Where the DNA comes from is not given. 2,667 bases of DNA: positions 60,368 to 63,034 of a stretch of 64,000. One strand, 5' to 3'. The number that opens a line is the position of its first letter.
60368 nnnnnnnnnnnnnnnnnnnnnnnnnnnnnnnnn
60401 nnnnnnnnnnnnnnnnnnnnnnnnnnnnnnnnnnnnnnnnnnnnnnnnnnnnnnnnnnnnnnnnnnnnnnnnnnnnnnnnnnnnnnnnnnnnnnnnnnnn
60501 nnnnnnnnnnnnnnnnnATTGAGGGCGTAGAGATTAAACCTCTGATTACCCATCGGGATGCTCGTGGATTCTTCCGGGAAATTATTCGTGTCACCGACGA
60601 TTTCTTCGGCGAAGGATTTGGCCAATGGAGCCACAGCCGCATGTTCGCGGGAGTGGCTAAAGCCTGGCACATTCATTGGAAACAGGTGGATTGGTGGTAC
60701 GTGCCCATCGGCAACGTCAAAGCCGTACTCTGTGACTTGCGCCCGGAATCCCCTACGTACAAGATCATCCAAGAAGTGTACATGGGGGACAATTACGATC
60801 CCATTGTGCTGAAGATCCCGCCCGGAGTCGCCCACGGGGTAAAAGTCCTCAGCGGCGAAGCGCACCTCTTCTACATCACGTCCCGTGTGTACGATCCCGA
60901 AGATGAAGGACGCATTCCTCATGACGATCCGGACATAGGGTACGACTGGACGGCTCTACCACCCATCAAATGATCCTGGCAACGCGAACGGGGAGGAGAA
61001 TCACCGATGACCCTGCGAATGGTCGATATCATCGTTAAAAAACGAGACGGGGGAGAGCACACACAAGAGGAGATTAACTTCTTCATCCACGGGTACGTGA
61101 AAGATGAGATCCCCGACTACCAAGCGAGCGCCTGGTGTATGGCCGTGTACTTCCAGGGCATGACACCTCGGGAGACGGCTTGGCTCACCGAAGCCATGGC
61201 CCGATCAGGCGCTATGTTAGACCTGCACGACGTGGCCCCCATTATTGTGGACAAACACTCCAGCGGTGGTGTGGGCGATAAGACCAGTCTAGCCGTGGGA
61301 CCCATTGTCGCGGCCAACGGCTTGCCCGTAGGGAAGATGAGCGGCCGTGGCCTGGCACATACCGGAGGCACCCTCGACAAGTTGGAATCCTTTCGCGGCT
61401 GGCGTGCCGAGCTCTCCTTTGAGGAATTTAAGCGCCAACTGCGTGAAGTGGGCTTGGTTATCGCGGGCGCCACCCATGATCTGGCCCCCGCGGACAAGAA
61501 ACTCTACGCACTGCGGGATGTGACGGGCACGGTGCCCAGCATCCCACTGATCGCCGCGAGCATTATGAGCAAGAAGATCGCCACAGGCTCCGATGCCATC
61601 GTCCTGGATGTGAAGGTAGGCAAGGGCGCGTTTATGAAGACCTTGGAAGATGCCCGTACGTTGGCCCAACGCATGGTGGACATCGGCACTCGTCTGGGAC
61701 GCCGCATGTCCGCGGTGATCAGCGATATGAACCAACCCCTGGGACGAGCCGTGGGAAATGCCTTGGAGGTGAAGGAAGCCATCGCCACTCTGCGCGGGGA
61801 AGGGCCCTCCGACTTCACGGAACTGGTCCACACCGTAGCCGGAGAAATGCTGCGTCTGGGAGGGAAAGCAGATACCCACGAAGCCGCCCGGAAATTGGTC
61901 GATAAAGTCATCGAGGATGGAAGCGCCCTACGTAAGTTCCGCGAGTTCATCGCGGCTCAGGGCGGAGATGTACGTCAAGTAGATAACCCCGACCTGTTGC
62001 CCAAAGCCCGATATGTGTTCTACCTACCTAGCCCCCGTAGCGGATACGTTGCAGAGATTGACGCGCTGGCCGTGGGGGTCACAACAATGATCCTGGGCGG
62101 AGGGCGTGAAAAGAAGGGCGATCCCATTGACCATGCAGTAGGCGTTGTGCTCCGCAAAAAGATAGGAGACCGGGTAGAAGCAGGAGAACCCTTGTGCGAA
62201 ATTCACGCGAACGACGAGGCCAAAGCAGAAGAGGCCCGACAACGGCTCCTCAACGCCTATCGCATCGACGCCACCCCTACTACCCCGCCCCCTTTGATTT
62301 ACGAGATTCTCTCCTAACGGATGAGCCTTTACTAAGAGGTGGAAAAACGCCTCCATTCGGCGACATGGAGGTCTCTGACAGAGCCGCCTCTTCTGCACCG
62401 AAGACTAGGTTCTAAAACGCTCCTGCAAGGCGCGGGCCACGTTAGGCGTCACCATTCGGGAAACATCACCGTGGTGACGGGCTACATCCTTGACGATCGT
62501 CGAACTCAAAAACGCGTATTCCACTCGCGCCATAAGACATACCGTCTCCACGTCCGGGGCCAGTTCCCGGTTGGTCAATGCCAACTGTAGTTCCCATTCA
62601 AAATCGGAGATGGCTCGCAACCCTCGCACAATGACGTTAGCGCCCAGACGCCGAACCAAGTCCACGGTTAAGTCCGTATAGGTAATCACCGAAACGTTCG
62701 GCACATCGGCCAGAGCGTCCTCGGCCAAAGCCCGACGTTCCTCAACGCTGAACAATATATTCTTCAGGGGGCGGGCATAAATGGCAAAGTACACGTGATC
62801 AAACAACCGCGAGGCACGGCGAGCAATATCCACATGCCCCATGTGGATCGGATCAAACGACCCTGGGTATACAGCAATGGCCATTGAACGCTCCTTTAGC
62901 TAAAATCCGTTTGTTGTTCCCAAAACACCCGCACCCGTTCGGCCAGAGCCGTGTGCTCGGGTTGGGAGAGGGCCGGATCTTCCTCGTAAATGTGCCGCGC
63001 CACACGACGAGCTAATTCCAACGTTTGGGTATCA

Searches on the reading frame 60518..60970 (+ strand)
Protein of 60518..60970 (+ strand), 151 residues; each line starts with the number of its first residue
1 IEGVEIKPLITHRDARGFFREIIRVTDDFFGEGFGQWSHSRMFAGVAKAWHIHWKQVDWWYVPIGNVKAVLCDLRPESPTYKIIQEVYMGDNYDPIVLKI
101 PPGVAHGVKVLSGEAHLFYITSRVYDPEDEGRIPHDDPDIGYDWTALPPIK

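Call 66: search_protein_families(library=pfam, proteins=[window:60518-60970:+], max_evalue=0.0001)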
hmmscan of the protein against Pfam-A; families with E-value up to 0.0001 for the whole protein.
window:60518-60970:+ (151 aa): 2 families
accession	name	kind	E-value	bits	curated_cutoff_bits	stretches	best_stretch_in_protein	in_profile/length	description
PF00908.23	dTDP_sugar_isom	-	6.1e-22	78.5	27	1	2-145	5-153/168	dTDP-4-dehydrorhamnose 3,5-epimerase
PF14667.12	Polysacc_synt_C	-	8.6e-05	23.1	28.7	0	12-129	1-107/111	Polysaccharide biosynthesis C-terminal domain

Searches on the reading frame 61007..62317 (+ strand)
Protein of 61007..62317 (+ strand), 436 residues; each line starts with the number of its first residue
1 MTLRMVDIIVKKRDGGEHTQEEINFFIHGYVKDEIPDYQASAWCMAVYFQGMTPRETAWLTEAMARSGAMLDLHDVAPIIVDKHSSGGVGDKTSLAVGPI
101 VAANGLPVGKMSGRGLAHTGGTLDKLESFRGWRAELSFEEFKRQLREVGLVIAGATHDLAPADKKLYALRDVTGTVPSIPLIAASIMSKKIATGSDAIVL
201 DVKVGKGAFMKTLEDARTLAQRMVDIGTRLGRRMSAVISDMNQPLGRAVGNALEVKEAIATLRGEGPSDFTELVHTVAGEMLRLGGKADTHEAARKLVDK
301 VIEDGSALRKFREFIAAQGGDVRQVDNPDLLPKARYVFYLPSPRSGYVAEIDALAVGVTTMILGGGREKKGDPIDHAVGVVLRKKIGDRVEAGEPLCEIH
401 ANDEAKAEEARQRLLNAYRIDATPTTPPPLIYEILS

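Call 66: search_protein_families(library=pfam, proteins=[window:61007-62317:+], max_evalue=0.0001)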
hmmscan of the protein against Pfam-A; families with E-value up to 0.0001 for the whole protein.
window:61007-62317:+ (436 aa): 3 families
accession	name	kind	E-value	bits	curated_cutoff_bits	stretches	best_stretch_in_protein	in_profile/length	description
PF00591.27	Glycos_transf_3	-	4.6e-47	161.2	27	1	79-308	3-253/253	Glycosyl transferase family, a/b domain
PF07831.19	PYNP_C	-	1.2e-26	92.6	27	1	347-420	1-74/75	Pyrimidine nucleoside phosphorylase C-terminal domain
PF02885.22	Glycos_trans_3N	-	1.1e-22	80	26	1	7-68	2-63/63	Glycosyl transferase family, helical bundle domain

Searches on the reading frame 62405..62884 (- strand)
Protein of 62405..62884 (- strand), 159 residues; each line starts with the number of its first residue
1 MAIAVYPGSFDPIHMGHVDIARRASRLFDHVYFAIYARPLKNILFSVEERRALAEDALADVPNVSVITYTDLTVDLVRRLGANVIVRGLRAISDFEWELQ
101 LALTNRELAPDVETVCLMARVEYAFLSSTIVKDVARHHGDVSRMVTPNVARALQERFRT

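Call 66: search_protein_families(library=pfam, proteins=[window:62405-62884:-], max_evalue=0.0001)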
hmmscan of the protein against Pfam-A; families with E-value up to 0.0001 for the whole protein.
window:62405-62884:- (159 aa): 1 family
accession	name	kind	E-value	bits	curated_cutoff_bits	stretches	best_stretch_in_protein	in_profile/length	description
PF01467.32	CTP_transf_like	-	5.5e-25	88.5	21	1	5-132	1-131/133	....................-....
